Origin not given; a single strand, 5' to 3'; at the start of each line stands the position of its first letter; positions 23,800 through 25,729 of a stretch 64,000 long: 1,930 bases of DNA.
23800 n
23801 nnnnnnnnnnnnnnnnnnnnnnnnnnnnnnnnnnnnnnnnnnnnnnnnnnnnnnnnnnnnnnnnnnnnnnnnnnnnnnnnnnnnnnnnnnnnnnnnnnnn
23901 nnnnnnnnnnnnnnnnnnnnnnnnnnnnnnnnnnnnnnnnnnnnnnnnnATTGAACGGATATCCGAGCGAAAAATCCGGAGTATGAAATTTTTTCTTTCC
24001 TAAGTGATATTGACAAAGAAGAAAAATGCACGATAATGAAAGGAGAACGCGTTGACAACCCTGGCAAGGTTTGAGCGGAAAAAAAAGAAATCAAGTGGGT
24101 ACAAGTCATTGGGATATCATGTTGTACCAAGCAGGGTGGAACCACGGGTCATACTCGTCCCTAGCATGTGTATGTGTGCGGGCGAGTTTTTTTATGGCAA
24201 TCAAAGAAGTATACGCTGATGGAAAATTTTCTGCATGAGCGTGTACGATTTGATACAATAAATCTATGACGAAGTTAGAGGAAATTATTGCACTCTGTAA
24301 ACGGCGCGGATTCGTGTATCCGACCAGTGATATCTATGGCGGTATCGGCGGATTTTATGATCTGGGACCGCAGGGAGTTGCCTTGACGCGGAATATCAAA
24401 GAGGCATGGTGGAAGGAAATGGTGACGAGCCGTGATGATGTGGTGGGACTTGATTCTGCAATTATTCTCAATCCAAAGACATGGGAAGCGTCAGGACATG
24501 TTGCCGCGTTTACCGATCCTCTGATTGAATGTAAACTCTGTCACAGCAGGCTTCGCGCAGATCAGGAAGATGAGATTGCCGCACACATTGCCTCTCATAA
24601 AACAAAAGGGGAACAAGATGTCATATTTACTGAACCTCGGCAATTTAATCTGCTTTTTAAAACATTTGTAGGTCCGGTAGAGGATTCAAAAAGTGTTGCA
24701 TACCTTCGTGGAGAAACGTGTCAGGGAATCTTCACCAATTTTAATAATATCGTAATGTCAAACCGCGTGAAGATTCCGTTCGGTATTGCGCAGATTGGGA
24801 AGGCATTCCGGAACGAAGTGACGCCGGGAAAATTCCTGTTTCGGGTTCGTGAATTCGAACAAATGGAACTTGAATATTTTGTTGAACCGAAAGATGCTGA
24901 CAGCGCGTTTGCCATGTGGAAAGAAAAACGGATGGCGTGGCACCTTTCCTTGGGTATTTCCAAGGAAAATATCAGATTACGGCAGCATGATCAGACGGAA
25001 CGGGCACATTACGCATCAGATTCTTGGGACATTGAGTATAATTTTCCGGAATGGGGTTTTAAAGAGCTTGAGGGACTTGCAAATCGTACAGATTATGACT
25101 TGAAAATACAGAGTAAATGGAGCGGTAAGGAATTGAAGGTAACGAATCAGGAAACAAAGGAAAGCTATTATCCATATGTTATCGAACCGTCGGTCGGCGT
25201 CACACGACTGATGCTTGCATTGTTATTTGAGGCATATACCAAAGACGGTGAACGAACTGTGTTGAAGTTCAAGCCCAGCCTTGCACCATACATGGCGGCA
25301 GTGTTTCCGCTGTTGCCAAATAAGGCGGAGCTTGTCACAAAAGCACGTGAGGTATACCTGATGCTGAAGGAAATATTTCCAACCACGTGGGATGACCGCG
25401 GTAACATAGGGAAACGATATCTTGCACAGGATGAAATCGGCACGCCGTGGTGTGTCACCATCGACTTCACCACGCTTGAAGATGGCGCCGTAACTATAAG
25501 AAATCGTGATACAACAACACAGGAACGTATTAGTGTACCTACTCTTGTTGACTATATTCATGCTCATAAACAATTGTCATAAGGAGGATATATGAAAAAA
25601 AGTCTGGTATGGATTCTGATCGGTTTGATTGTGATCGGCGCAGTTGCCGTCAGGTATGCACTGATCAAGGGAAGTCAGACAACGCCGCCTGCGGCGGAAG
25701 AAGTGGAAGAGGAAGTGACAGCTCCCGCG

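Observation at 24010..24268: Glycine T-box-like leader with very compact Stem I upstream of alpha2-type glyS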

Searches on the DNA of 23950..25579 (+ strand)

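Call 4: search_rna_families(source=window, start=23950, end=24300, threshold=evalue, max_evalue=10, show_alignments=5)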
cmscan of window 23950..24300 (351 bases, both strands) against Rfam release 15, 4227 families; matches with E-value up to 10: 6.
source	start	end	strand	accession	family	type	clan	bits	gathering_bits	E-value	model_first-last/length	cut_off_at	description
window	24043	24165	+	RF00230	T-box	Cis-reg; leader;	-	39.3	93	1.8e-07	1-219/219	no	T-box leader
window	24212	24300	+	RF01195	snR52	Gene; snRNA; snoRNA; CD-box;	-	18.6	45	5.4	1-92/92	no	Small nucleolar RNA snR52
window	23950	23970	+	RF01662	ceN89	Gene; snRNA; snoRNA; CD-box;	-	14.3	48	3.9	58-78/78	5'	Caenorhabditis snoRNA ceN89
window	23975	24069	-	RF01934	bxd_6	Gene; lncRNA;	-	12.5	50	7.2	1-93/93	no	Bithoraxoid conserved region 6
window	24102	24139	+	RF00682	mir-144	Gene; miRNA;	-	11.8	60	9.3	1-78/78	no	mir-144 microRNA precursor family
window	24128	24180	-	RF03023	rpfG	Gene; sRNA;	-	10.8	75.9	9.1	1-85/85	no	rpfG RNA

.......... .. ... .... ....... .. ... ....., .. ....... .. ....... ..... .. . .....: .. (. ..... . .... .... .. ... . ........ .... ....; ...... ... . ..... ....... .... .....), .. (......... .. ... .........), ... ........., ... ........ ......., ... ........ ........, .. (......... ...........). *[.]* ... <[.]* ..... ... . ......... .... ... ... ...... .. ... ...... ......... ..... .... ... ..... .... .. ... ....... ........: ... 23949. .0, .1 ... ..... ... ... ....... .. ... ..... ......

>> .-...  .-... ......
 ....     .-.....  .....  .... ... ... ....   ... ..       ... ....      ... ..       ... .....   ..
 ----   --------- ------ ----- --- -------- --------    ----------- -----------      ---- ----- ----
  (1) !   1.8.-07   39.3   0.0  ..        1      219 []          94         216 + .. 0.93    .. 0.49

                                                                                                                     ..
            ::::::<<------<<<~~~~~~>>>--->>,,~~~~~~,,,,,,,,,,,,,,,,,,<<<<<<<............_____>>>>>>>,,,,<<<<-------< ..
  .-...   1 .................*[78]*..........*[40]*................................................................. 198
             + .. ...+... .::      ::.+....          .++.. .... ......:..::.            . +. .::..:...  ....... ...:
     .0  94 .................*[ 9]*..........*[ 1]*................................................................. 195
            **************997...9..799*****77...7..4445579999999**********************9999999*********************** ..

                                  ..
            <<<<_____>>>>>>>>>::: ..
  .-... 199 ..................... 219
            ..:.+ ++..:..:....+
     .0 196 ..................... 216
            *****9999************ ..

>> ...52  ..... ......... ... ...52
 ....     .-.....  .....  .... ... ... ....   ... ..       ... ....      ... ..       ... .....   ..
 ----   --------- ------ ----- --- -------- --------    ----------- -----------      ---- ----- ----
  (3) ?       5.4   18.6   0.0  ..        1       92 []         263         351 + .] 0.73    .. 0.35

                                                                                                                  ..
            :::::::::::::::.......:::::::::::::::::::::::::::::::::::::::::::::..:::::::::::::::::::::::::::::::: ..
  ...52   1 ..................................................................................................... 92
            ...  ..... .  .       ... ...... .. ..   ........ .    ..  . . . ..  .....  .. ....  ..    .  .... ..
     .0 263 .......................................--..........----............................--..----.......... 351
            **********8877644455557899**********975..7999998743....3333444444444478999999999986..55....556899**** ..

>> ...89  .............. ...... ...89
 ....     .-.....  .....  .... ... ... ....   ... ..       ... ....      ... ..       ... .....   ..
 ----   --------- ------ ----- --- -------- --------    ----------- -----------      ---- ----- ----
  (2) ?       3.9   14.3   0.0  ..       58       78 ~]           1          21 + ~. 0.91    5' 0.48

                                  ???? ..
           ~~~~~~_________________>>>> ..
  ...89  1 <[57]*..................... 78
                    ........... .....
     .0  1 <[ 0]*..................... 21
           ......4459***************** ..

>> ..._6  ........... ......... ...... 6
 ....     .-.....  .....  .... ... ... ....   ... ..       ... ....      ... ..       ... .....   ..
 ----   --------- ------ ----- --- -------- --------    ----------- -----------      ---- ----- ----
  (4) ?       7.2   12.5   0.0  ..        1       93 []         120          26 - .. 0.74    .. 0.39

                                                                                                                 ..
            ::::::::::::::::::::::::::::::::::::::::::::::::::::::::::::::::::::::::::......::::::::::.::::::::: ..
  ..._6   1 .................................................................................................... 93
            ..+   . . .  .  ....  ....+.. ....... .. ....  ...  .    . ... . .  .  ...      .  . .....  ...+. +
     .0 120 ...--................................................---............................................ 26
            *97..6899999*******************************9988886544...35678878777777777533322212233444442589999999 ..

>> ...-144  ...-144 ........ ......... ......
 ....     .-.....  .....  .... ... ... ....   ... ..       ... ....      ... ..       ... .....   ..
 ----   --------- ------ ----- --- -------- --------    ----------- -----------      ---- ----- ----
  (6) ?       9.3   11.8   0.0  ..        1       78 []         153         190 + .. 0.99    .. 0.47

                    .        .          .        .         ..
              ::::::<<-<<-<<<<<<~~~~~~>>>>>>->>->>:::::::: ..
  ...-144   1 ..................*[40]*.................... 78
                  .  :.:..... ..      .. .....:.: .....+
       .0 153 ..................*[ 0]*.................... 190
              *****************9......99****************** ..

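Call 40: search_rna_families(sources=[L029, L055, L058, L065, L067, L068, L072, L077, L078, L089, L092, L100, L101, L107, L115, L119, L121, L111, L106, L113], threshold=gathering)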
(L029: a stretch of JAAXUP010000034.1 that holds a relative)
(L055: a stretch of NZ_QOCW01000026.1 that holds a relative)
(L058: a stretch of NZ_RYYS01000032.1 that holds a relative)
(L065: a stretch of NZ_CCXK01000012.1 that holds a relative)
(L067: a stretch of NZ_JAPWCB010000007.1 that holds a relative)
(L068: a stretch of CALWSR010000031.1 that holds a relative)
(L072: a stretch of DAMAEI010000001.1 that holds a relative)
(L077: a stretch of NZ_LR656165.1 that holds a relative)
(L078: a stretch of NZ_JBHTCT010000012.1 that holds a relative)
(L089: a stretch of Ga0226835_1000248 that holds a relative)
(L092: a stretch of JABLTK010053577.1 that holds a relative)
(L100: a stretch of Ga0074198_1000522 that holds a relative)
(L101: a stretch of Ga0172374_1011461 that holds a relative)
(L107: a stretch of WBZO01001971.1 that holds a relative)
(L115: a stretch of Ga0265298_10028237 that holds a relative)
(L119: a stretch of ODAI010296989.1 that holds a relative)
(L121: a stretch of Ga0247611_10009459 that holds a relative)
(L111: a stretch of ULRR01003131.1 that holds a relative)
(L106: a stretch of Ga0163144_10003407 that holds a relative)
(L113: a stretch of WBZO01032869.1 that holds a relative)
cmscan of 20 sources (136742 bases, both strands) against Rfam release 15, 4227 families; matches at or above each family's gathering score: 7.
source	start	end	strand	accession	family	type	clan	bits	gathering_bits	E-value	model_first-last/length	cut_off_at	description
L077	2069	2240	+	RF00230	T-box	Cis-reg; leader;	-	109.6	93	5.6e-23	1-219/219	no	T-box leader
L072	2051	2225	+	RF00230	T-box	Cis-reg; leader;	-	102.1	93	4.8e-21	1-219/219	no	T-box leader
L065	2240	2405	+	RF00230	T-box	Cis-reg; leader;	-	100.9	93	9.3e-21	1-219/219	no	T-box leader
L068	1832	2016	+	RF00230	T-box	Cis-reg; leader;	-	99.1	93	2.8e-20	1-219/219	no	T-box leader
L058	2266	2436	+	RF00230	T-box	Cis-reg; leader;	-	97.7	93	6.4e-20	1-219/219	no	T-box leader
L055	2093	2272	+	RF00230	T-box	Cis-reg; leader;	-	94.6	93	3.9e-19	1-219/219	no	T-box leader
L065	2074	2145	+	RF00005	tRNA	Gene; tRNA;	CL00001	66.2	29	7.5e-12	1-71/71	no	tRNA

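Call 73: search_with_rna_model(model_id=R1, sources=[L001, L002, L003, L004, L005, L006, L007, L008, L009, L010, L011, L012, L013, L014, L015, L016, L017, L018, L019, L020, L021, L022, L023, L024, L025, L026, L027, L028, L029, L030, L031, L032, L033, L034, L035, L036, L037, L038, L039, L040, L041, L042, L043, L044, L045, L046, L047, L048, L049, L050, L051, L052, L053, L054, L055, L056, L057, L058, L059, L060, L061, L062, L063, L064, L065, L066, L067, L068, L069, L070, L071, L072, L073, L074, L075, L076, L077, L078, L079, L080, L081, L082, L083, L084, L085, L086, L087, L088], max_evalue=0.01)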
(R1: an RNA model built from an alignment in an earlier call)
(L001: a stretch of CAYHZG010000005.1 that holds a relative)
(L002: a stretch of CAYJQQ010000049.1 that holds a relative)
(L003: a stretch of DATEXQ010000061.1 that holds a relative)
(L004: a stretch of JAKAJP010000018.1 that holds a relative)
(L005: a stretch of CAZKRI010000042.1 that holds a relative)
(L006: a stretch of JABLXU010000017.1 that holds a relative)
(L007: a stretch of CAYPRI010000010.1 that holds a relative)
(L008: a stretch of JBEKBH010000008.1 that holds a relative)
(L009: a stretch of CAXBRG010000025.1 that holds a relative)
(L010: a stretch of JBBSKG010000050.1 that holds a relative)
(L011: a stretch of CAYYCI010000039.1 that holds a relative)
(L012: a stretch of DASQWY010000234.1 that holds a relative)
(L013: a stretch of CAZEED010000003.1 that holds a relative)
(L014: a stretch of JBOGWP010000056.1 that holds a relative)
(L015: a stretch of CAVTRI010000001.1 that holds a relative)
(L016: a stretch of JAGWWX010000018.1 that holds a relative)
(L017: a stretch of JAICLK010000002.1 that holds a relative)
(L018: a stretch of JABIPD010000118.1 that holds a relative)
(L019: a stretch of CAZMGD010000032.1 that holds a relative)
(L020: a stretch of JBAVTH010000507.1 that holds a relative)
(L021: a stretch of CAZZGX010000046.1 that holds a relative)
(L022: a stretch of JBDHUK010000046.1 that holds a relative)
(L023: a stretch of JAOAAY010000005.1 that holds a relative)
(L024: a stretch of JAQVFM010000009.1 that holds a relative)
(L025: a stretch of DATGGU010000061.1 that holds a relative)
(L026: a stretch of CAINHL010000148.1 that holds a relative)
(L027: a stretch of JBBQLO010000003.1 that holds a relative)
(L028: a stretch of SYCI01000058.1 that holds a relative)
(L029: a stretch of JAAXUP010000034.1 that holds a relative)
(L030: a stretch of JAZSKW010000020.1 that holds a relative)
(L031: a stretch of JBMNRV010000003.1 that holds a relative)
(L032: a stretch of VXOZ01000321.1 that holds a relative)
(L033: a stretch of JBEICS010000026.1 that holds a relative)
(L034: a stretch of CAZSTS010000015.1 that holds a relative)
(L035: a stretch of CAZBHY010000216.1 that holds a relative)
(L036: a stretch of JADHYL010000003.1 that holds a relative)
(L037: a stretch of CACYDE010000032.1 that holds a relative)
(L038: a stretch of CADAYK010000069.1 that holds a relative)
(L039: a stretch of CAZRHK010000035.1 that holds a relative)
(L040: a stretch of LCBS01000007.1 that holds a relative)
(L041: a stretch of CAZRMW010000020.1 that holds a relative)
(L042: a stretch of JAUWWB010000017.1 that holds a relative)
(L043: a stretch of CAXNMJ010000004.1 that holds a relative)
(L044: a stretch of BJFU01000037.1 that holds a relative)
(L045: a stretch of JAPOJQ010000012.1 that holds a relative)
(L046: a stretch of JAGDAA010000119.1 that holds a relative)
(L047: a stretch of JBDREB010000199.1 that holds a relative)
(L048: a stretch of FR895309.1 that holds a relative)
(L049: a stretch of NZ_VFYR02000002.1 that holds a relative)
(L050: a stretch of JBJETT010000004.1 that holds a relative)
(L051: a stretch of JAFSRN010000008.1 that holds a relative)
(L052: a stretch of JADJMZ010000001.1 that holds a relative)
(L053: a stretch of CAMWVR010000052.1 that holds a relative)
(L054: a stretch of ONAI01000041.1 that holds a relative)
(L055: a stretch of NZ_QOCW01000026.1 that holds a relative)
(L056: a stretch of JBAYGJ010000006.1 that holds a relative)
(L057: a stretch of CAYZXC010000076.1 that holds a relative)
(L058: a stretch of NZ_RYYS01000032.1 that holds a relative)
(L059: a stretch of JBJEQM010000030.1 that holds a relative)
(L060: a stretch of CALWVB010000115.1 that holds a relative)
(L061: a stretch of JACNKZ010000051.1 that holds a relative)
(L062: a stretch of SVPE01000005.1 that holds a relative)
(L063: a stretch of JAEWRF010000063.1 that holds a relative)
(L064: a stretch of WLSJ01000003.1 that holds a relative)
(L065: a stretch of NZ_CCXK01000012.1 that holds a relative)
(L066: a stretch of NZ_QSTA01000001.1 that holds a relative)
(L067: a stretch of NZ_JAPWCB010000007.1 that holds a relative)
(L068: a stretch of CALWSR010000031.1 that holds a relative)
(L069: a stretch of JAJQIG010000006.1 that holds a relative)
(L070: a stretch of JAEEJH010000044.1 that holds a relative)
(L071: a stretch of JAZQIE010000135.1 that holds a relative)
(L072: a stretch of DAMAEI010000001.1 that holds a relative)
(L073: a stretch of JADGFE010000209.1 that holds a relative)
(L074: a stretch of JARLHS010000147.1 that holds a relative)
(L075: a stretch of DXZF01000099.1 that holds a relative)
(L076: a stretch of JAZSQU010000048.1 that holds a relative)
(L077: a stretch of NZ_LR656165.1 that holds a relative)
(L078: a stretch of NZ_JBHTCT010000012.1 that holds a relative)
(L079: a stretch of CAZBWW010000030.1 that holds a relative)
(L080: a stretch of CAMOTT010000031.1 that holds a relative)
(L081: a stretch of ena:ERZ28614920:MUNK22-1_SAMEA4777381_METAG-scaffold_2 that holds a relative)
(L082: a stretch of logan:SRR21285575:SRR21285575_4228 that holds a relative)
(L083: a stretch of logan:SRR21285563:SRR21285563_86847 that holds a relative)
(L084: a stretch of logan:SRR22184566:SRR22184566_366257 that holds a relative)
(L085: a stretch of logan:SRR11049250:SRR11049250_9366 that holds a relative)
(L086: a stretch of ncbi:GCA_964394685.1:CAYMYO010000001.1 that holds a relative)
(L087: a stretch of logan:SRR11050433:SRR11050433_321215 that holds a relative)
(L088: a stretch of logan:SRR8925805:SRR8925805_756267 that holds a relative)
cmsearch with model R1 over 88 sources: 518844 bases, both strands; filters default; matches with E-value up to 0.01: 10.
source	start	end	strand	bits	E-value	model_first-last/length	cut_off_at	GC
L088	54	172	+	69.4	1.7e-15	1-121/121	no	0.48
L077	2141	2238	+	49.6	2.1e-10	1-121/121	no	0.47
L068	1897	2014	+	48.5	3.9e-10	1-121/121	no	0.44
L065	2313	2403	+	45.7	2.2e-09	1-121/121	no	0.38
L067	2344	2442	+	43.8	6.6e-09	1-121/121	no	0.32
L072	2122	2223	+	41.7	2.3e-08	1-121/121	no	0.43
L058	2337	2434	+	39.7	7.3e-08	1-121/121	no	0.44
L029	2197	2303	+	37.5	2.8e-07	1-121/121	no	0.49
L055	2160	2270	+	33.8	2.5e-06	1-121/121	no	0.45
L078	2294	2394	+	30.8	1.5e-05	1-121/121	no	0.63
